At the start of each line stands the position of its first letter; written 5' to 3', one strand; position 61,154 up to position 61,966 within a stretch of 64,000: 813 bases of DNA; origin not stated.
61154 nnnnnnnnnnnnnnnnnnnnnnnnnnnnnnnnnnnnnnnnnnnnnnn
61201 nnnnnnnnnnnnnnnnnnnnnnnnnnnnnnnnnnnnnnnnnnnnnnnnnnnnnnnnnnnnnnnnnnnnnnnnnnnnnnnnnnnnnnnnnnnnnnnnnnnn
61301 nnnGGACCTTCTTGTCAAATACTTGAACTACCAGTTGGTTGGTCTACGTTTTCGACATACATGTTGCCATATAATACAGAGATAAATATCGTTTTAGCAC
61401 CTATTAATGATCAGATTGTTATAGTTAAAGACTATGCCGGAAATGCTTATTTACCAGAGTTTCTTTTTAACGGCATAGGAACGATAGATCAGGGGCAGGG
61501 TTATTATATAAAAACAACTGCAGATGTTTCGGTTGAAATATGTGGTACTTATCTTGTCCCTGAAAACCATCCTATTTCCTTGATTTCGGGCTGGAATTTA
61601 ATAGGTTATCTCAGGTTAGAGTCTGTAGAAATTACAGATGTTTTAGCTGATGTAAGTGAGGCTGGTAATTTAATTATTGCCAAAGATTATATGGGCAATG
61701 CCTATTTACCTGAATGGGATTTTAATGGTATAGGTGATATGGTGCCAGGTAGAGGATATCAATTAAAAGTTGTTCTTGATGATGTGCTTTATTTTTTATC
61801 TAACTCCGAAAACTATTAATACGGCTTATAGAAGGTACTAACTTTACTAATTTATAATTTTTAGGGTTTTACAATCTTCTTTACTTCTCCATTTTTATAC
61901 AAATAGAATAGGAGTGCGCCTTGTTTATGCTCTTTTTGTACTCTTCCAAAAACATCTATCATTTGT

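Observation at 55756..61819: Unrecognised ~170-aa C-terminal tandem module shared by two unrelated secreted enzymes in a T9SS-cargo islet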

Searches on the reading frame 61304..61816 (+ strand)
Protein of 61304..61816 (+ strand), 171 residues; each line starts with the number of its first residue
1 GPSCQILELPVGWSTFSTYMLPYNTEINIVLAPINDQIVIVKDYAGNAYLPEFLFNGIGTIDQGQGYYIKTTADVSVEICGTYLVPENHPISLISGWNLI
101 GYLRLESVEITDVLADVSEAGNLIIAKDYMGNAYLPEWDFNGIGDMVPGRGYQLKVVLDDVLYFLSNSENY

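Call 6: search_solved_structures(query=window:61304-61816:+, max_evalue=10)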
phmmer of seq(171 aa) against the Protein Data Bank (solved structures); distinct sequences matched with E-value up to 10: 5.
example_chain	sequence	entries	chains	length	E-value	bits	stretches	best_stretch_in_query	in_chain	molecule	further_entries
2gwm_A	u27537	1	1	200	0.36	13.9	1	103-169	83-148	65 kDa virulence protein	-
2gwl_A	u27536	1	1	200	0.36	13.9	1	103-169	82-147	65 kDa virulence protein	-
7tcw_A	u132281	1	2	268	0.75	12.8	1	55-125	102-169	Methanobactin biosynthesis cassette protein MbnB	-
7tcr_A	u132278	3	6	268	0.75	12.8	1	55-125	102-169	Methanobactin biosynthesis cassette protein MbnB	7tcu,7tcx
1vhg_A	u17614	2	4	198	0.76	12.8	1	18-78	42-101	ADP compounds hydrolase nudE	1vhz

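Call 7: find_homologous_proteins(query=window:61304-61816:+, max_evalue=0.001)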
Query seq(171 aa) (171 aa): 92 proteins with E <= 0.001 among 119 candidates.
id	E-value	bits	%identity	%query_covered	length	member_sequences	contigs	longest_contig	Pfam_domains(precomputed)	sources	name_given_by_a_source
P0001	3.5e-80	286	85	89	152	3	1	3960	-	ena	-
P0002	6.6e-58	213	58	100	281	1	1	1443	-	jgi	jgi:hypothetical protein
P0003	9.7e-56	206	57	100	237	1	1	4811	-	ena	-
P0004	4.8e-55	204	54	100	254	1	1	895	-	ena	-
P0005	6.2e-55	204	84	63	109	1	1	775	-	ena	-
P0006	2.1e-54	202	58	89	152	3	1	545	-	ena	-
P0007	2.6e-54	202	56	100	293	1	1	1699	-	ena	-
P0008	4.9e-54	201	56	100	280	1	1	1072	-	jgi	-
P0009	6.8e-54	200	55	97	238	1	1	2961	-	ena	-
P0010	3.0e-53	198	54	100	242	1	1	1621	-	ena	-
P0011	1.5e-52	196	52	97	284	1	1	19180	-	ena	-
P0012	1.1e-50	190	60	81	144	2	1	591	-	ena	-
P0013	4.7e-50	188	54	91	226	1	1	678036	-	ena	-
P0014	7.9e-50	187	59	80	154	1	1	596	-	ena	-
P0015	8.1e-50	187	50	95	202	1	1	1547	-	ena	-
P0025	1.5e-46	176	51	95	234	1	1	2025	-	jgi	jgi:hypothetical protein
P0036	2.3e-39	153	47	99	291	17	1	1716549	-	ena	-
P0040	1.0e-35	141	56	71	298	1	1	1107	-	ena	-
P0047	9.8e-31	125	65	54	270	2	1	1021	-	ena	-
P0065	4.3e-20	90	64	43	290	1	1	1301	PF18962.8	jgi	jgi:hypothetical protein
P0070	2.4e-18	85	62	42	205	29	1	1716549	-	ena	-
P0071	1.2e-17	82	52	51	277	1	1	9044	-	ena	-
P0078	3.7e-14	71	45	50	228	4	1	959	-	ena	-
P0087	3.0e-12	65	43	63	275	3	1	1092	-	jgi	jgi:hypothetical protein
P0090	1.5e-11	62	44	47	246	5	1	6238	PF00578.28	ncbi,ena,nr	ncbi:MAG: redoxin domain-containing protein [Flavobacteriales bacterium]|nr:redoxin domain-containin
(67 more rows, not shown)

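Call 11: search_protein_families(library=pfam, proteins=[P0040, P0065, P0047, P0071, P0070, P0009, P0004, P0078, P0087, P0036], max_evalue=1)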
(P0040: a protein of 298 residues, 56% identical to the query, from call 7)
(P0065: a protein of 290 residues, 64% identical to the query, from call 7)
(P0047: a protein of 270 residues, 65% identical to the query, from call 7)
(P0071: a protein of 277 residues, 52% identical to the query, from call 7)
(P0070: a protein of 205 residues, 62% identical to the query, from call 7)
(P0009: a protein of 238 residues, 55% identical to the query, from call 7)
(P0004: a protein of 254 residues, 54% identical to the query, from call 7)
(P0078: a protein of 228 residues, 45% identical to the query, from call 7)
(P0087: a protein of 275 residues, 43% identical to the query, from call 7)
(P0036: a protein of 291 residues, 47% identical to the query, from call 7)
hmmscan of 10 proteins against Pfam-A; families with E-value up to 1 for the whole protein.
P0040 (298 aa): 0 families

P0065 (290 aa): 3 families
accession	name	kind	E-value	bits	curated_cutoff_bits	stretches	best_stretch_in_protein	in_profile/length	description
PF18962.6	Por_Secre_tail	-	9.4e-12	45.5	27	1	213-284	3-71/75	Secretion system C-terminal sorting domain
PF13585.12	CHU_C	-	0.0016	19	27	1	230-278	27-73/86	CHU_C Type IX secretion signal domain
PF13860.13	FlgD_ig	-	0.056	13.9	27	1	226-274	19-72/79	FlgD Ig-like domain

P0047 (270 aa): 1 family
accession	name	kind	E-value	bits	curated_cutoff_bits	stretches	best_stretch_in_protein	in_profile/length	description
PF06378.16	SSAP_Sak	-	0.11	12.4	22.3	1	60-119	31-88/152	Sak Single Strand Annealing Protein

P0071 (277 aa): 3 families
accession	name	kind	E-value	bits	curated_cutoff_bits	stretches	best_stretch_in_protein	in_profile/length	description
PF18962.6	Por_Secre_tail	-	0.002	18.8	27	1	224-263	3-42/75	Secretion system C-terminal sorting domain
PF19267.4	CIS_spike_tip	-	0.047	14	24.1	1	131-174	23-65/141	Contractile injection system spike tip protein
PF17115.11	Toast_rack_N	-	0.18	12.5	22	0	71-126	26-81/92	N-terminal domain of toast_rack, DUF2154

P0070 (205 aa): 0 families

P0009 (238 aa): 4 families
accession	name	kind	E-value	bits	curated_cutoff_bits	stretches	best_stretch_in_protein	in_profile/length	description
PF00457.24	Glyco_hydro_11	-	0.002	18.3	27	1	36-73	18-53/178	Glycosyl hydrolases family 11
PF25115.1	Agd3_CE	-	0.014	14.8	27.6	1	32-64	37-69/366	Agd3 deacetylase domain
PF09636.16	XkdW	-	0.075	13.2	24.6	0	14-49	18-34/57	XkdW protein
PF17572.7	DUF5478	-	0.12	13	27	0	33-53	23-43/86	Family of unknown function (DUF5478)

P0004 (254 aa): 1 family
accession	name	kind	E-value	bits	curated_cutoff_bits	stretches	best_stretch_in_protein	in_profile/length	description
PF25115.1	Agd3_CE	-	0.004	16.6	27.6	0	78-110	44-76/366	Agd3 deacetylase domain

P0078 (228 aa): 0 families

P0087 (275 aa): 2 families
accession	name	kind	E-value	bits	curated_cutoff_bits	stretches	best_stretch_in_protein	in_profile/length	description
PF06442.17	DHFR_2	-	0.0037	17.5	25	1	110-138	43-71/78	R67 dihydrofolate reductase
PF16099.11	RMI1_C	-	0.082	13.2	27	0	57-84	29-56/143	Recq-mediated genome instability protein 1, C-terminal OB-fold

P0036 (291 aa): 1 family
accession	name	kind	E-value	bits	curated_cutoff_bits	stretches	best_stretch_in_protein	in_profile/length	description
PF25115.1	Agd3_CE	-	0.0044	16.5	27.6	1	162-190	42-70/366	Agd3 deacetylase domain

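Call 20: find_related_loci(query=A2, collection=genome_contigs, flank=6000)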
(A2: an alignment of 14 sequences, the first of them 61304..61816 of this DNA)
Query A2 (171 aa) in genome_contigs; peptide patterns used: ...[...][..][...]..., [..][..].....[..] (x = any residue, [..] = any of these).
420 stretches matched a pattern; 242 encode a relative of the query (tblastn E <= 1e-3); the best 80 are kept; 78 distinct loci.
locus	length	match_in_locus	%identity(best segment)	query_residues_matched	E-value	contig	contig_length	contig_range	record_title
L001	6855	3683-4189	64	3-171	1e-72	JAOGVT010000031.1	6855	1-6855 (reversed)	Flavobacteriales bacterium isolate AH-700-E14 AH-700-E14_NODE_31, whole genome shotgun sequence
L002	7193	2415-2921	63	3-171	5e-70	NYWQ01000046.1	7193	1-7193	MAG: Flavobacteriales bacterium isolate CPC1469 9075, whole genome shotgun sequence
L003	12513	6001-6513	58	1-171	2e-68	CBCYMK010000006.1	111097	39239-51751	MAG: Flavobacteriales bacterium isolate 82b4ff7b-cf23-4688-bb94-26f8c020c7e3 genome assembly, contig: contig_6, whole ge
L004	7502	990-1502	60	1-171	1e-66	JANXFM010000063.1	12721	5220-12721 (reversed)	MAG: Flavobacteriales bacterium isolate Bin04_015 c_000001014654, whole genome shotgun sequence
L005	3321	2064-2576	60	1-171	6e-66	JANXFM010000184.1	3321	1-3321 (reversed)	MAG: Flavobacteriales bacterium isolate Bin04_015 c_000000812044, whole genome shotgun sequence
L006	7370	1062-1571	56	2-171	1e-65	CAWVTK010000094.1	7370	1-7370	MAG TPA_asm: uncultured Flavobacteriales bacterium isolate ERR3589571_concoct_86 genome assembly, contig: ERZ7463204.104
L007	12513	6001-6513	57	1-171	2e-64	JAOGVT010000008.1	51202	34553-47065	Flavobacteriales bacterium isolate AH-700-E14 AH-700-E14_NODE_8, whole genome shotgun sequence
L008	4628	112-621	56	2-171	9e-65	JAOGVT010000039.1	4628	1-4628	Flavobacteriales bacterium isolate AH-700-E14 AH-700-E14_NODE_39, whole genome shotgun sequence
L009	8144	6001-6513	57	1-171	3e-64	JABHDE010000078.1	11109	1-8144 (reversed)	MAG: Formosa sp. isolate SI037_bin125 k141_1802699, whole genome shotgun sequence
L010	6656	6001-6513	57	1-171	5e-63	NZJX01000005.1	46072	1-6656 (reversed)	MAG: Flavobacteriales bacterium isolate MED1094 135069, whole genome shotgun sequence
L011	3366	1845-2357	57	1-171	4e-63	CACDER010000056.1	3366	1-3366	uncultured Cryomorphaceae bacterium isolate AG-903-K14 genome assembly, contig: AG-903-K14_NODE_57, whole genome shotgun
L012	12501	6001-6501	57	2-171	1e-62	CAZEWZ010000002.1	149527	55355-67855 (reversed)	MAG TPA_asm: uncultured Cryomorphaceae bacterium isolate binchicken_co317_24 genome assembly, contig: NODE_23_length_149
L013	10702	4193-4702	55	2-171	2e-62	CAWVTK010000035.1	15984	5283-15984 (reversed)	MAG TPA_asm: uncultured Flavobacteriales bacterium isolate ERR3589571_concoct_86 genome assembly, contig: ERZ7463204.360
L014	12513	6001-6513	57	1-171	2e-62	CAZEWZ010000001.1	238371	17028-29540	MAG TPA_asm: uncultured Cryomorphaceae bacterium isolate binchicken_co317_24 genome assembly, contig: NODE_5_length_2383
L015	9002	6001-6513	53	1-171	7e-62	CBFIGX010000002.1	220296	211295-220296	MAG: Flavobacteriales bacterium isolate Co_bin_775_strict genome assembly, contig: Co_bin_775_strict_c2, whole genome sh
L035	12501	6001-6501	55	5-171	1e-55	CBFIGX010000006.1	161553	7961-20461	MAG: Flavobacteriales bacterium isolate Co_bin_775_strict genome assembly, contig: Co_bin_775_strict_c6, whole genome sh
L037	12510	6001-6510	53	2-171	2e-55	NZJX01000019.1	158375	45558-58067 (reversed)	MAG: Flavobacteriales bacterium isolate MED1094 146986, whole genome shotgun sequence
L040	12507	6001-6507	51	3-171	2e-54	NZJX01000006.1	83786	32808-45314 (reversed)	MAG: Flavobacteriales bacterium isolate MED1094 135858, whole genome shotgun sequence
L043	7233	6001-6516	50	3-171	1e-52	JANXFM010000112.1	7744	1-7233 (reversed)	MAG: Flavobacteriales bacterium isolate Bin04_015 c_000001288857, whole genome shotgun sequence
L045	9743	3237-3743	49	1-171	3e-51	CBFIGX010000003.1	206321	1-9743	MAG: Flavobacteriales bacterium isolate Co_bin_775_strict genome assembly, contig: Co_bin_775_strict_c3, whole genome sh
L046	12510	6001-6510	52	2-167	9e-50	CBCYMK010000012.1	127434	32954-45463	MAG: Flavobacteriales bacterium isolate 82b4ff7b-cf23-4688-bb94-26f8c020c7e3 genome assembly, contig: contig_12, whole g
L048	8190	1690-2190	49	5-171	1e-48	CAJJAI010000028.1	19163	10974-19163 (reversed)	MAG: Flavobacteriales bacterium UBA6772 isolate FRAM18_bin213 genome assembly, contig: FRAM18_bin213-28, whole genome sh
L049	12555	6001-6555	49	5-171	3e-48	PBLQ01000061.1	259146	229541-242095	MAG: Myxococcales bacterium isolate SP234 MHASMcontig_2285124, whole genome shotgun sequence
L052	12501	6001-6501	49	5-171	1e-47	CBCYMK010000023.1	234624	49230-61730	MAG: Flavobacteriales bacterium isolate 82b4ff7b-cf23-4688-bb94-26f8c020c7e3 genome assembly, contig: contig_23, whole g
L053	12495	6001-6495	49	5-171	2e-46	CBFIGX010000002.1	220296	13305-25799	MAG: Flavobacteriales bacterium isolate Co_bin_775_strict genome assembly, contig: Co_bin_775_strict_c2, whole genome sh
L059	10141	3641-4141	45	3-171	2e-45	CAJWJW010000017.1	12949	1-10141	MAG TPA_asm: uncultured Flavobacteriales bacterium isolate ERR599121_bin.94_MetaBAT_v2.12.1_MAG genome assembly, contig:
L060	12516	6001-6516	49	3-171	5e-45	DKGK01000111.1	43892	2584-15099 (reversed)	MAG TPA_asm: Flavobacteriales bacterium UBA6772 UBA6772_contig_645, whole genome shotgun sequence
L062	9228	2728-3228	47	5-171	1e-44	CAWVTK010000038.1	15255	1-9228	MAG TPA_asm: uncultured Flavobacteriales bacterium isolate ERR3589571_concoct_86 genome assembly, contig: ERZ7463204.386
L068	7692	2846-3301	46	5-156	2e-43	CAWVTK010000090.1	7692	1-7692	MAG TPA_asm: uncultured Flavobacteriales bacterium isolate ERR3589571_concoct_86 genome assembly, contig: ERZ7463204.983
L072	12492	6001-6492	44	5-171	6e-43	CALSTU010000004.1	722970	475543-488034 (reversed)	MAG: uncultured Flavobacteriales bacterium isolate X_MB68 genome assembly, contig: contig_1423_X_MB68, whole genome shot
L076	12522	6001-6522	49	5-163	1e-42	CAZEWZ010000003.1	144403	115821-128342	MAG TPA_asm: uncultured Cryomorphaceae bacterium isolate binchicken_co317_24 genome assembly, contig: NODE_28_length_144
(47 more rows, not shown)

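Call 21: predict_structure(alignment_id=A1)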
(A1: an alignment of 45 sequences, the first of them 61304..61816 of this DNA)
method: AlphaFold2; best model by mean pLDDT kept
length: 171 residues; sequences in the alignment: 45
mean_pLDDT: 97.3   pTM: 0.90
mean pLDDT of the five models: 97.3, 97.0, 96.9, 96.3, 96.3
residues with pLDDT >= 90: 169; 70-90: 2; 50-70: 0; < 50: 0
segments of 3 or more residues with pLDDT < 50: none
pLDDT, mean of each block of 10 residues (from residue 1): 95 98 97 98 97 98 97 98 97 98 97 98 98 97 98 98 95 89
secondary structure, 60 per line:
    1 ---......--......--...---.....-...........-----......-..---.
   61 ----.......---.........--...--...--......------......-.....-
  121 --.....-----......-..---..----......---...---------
elements in order: E4-9 E12-17 E20-22 H27-30 H32-37 E38-42 E48-50 E65-71 E75-83 E91-93 E96-101 H110-113 H115-119 E123-127 E133-135 E151-156 E160-162

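Call 23: search_protein_representatives(alignment_id=A1)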
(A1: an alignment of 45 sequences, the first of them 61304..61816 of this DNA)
Query: 45 sequences, 226 profile positions. Proteins with E-value up to 0.001 (for the whole library): 15418; up to 1e-10: 8281; up to 1e-30: 1971. The best 150 are listed.
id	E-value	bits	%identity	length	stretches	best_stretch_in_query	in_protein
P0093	2.5e-135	465.4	-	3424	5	51-212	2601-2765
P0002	5.8e-86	304.0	-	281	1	5-217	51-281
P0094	1.2e-85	302.9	-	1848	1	3-219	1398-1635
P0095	1.4e-82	292.9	-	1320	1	4-217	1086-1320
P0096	3.3e-82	291.7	-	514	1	46-219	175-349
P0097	4.2e-82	291.3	-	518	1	26-220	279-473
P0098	4.2e-82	291.3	-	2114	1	3-218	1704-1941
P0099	5.4e-82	291.0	-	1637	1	4-218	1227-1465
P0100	6.5e-81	287.4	-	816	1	26-217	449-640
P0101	4.7e-80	284.6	-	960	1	3-219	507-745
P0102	7.1e-80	284.0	-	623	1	42-219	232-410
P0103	2.6e-79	282.2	-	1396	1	32-218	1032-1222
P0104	1.2e-78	280.0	-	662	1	6-218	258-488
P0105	4.2e-78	278.2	-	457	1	21-216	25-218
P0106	1.5e-77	276.5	-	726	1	30-219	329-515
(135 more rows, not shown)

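Call 24: fold_search(model_id=the predicted structure, library=pdb)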
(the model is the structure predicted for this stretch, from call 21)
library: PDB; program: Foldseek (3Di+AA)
matches with E <= 10: 255; with E <= 0.001: 0
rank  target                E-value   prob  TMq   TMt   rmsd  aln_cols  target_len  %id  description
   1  7zzz_A                1.4e-01  0.12  0.23  0.17  16.3       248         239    9  Bacteriophage phiCjT23 capsid (released 2022-12-14)
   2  3j0c_B                1.9e-01  0.03  0.12  0.07  27.7       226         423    8  Models of E1, E2 and CP of Venezuelan Equine Encephalitis Virus TC-83 strain restrained by a near atomic resolution cr (released 2011-08-24)
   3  2vvf_A                2.3e-01  0.08  0.21  0.14  17.9       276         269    9  Crystal structure of the major capsid protein P2 from Bacteriophage PM2 (released 2008-09-16)
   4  6ke6_RJ               2.7e-01  0.04  0.15  0.05  18.4       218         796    6  3.4 angstrom cryo-EM structure of yeast 90S small subunit preribosome (released 2020-08-05)
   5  9n77_SI               3.6e-01  0.02  0.12  0.04  18.2       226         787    7  SSU processome maturation and disassembly, State K (released 2025-11-05)
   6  3s4y_A                5.4e-01  0.41  0.28  0.22   5.1        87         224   11  Crystal structure of human thiamin pyrophosphokinase 1 (released 2011-06-08)
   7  9vdc_A                5.4e-01  0.10  0.22  0.09  14.1       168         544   11  Cryo-EM structure of the aspartate:alanine antiporter AspT WT (released 2025-08-06)
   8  8iqe_D                5.4e-01  0.03  0.13  0.06  14.8       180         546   13  Crystal structure of tetrameric K2-2 TSP (released 2024-02-21)
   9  6zqa_CL               6.0e-01  0.02  0.14  0.05  16.9       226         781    7  Cryo-EM structure of the 90S pre-ribosome from Saccharomyces cerevisiae, state A (Poly-Ala) (released 2020-09-23)
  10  7wtl_CL               6.7e-01  0.02  0.14  0.06  18.8       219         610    7  Cryo-EM structure of a yeast pre-40S ribosomal subunit - State Dis-D (released 2022-10-19)
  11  9n79_SI               7.1e-01  0.02  0.12  0.05  17.9       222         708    7  SSU processome maturation and disassembly, State M (released 2025-11-05)
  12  7r3w_A                8.4e-01  0.02  0.12  0.09  16.1       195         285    9  Crystal structure of the albicidin resistance protein STM3175 from Salmonella typhimurium (released 2022-09-28)
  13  8iqe_A                9.4e-01  0.02  0.13  0.06  15.8       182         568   13  Crystal structure of tetrameric K2-2 TSP (released 2024-02-21)
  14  7d5t_RJ               9.4e-01  0.02  0.13  0.05  16.1       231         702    6  Cryo-EM structure of 90S preribosome with inactive Utp24 (state F1) (released 2021-10-06)
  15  7d4i_RJ               9.4e-01  0.02  0.13  0.05  16.1       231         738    6  Cryo-EM structure of 90S small ribosomal precursors complex with the DEAH-box RNA helicase Dhr1 (State F) (released 2021-10-06)
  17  9n6z_SI               1.0e+00  0.02  0.14  0.05  18.2       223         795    6  SSU processome maturation and disassembly, State D (released 2025-11-05)
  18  8vvr_HC               1.1e+00  0.03  0.15  0.12  16.3       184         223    8  Post-decoding/Post-hydrolysis state obtained from Anisomycin-treated mammalian ribosomes (released 2025-07-30)
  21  9n72_SI               1.2e+00  0.01  0.12  0.05  18.4       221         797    6  SSU processome maturation and disassembly, State F (released 2025-11-05)
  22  9n7b_SI               1.2e+00  0.01  0.12  0.05  18.4       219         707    6  SSU processome maturation and disassembly, State O (released 2025-10-29)
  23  9n73_SI               1.2e+00  0.01  0.12  0.04  18.0       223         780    6  SSU processome maturation and disassembly, State G (released 2025-10-29)
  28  9jgh_M                1.4e+00  0.01  0.12  0.10  21.5       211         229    8  cryo-EM structure of the TTP polymer at the tube's end (released 2025-07-16)
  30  9qc8_C                1.6e+00  0.02  0.18  0.09  14.6       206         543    8  BoNT-NTNH-HA70 complex from Clostridium botulinum Serotype B1 (released 2025-09-10)
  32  9ug5_A                1.6e+00  0.05  0.24  0.09  15.9       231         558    9  Crystal structure of HA3 from Clostridium botulinum type B with alpha2,3-sialyllactose (released 2025-11-05)
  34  9ug6_C                1.7e+00  0.03  0.20  0.08  15.1       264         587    8  Crystal structure of HA3 from Clostridium botulinum type B with alpha2,6-sialyllactose (released 2025-11-05)
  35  9n78_SI               1.7e+00  0.01  0.12  0.05  17.8       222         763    6  SSU processome maturation and disassembly, State L (released 2025-11-05)
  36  9hjc_A                1.8e+00  0.21  0.28  0.21   5.1        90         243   11  Cryo-EM structure of thiamine-bound human TPK1 (released 2025-03-12)
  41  9qce_A                2.1e+00  0.01  0.18  0.08  13.7       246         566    8  HA70-HA17-HA33 complex from Clostridium botulinum Serotype B1 (released 2025-09-10)
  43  9n70_SI               2.1e+00  0.01  0.13  0.05  18.0       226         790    7  SSU processome maturation and disassembly, State E (released 2025-11-05)
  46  9jgi_M                2.2e+00  0.02  0.20  0.17  23.0       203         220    9  Architecture of a pentameric assembly of the tube tail protein (released 2025-07-16)
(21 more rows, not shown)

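Call 37: search_protein_families(library=pfam, proteins=[L007:2368-7038:+, L012:2326-7026:+, L043:4939-7050:+, L045:1548-4268:+, L035:6547-8535:+, L053:4168-6495:+, L062:352-3228:+, L076:4312-6540:+, L068:1979-3325:+], max_evalue=0.001)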
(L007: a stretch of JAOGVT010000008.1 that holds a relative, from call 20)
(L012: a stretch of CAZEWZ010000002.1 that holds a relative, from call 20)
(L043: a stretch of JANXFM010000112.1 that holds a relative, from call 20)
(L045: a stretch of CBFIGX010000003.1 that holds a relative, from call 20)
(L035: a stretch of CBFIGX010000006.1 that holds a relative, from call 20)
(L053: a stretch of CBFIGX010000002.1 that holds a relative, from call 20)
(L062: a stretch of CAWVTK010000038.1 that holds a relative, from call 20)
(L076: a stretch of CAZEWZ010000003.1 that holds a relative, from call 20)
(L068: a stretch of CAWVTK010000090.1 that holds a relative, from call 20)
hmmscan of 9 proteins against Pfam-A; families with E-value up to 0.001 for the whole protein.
L007:2368-7038:+ (1557 aa): 4 families
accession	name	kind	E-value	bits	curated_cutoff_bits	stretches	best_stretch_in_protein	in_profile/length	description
PF08757.17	CotH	-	2.8e-44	152.4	23.8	1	506-805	1-300/322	CotH kinase protein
PF00932.25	LTD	-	6.7e-32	110.6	34.3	2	927-1038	4-108/109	Lamin Tail Domain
PF13287.12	Fn3_assoc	-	3.3e-12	46.8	23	1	384-432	11-59/59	Fn3 associated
PF13290.12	CHB_HEX_C_1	-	1e-10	41.8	22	1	366-429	4-67/67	Chitobiase/beta-hexosaminidase C-terminal domain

L012:2326-7026:+ (1567 aa): 1 family
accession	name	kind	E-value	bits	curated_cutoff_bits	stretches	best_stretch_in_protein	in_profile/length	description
PF00089.32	Trypsin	-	3.3e-44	151.8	20.6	1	26-281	1-220/220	Trypsin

L043:4939-7050:+ (704 aa): 2 families
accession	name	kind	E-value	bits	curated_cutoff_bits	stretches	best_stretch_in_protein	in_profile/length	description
PF00578.27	AhpC-TSA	-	2.6e-07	31.1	26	1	26-152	4-122/124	AhpC/TSA family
PF00085.26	Thioredoxin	-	0.00035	21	23.5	0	45-68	14-37/103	Thioredoxin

L045:1548-4268:+ (907 aa): 0 families

L035:6547-8535:+ (663 aa): 1 family
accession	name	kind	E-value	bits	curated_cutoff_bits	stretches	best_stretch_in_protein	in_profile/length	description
PF04371.20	PAD_porph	-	6.8e-39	134.4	25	1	59-385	3-318/321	Porphyromonas-type peptidyl-arginine deiminase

L053:4168-6495:+ (776 aa): 3 families
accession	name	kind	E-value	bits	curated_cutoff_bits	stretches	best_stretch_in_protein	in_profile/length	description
PF05572.19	Peptidase_M43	-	2.1e-19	70.4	23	1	157-299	11-151/152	Pregnancy-associated plasma protein-A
PF13688.12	Reprolysin_5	-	0.00037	21.2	27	1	72-246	9-173/196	Metallo-peptidase family M12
PF13582.12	Reprolysin_3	-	0.00041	21.3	22.4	0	103-229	3-123/123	Metallo-peptidase family M12B Reprolysin-like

L062:352-3228:+ (959 aa): 1 family
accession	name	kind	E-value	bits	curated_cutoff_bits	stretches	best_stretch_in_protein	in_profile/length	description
PF03382.20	DUF285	-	6.8e-217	707.2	25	6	410-515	12-117/120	Mycoplasma protein of unknown function, DUF285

L076:4312-6540:+ (743 aa): 1 family
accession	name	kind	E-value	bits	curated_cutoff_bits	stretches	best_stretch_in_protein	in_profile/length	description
PF00246.29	Peptidase_M14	-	4e-76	256.8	21.6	1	128-401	10-285/286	Zinc carboxypeptidase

L068:1979-3325:+ (449 aa): 2 families
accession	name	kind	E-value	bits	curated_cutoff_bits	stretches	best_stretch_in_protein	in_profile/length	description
PF12740.14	PETase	-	1.7e-47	162.5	28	1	27-274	17-252/263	PET hydrolase-like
PF00561.26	Abhydrolase_1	-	0.00044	20.4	25.8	0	138-182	67-111/245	alpha/beta hydrolase fold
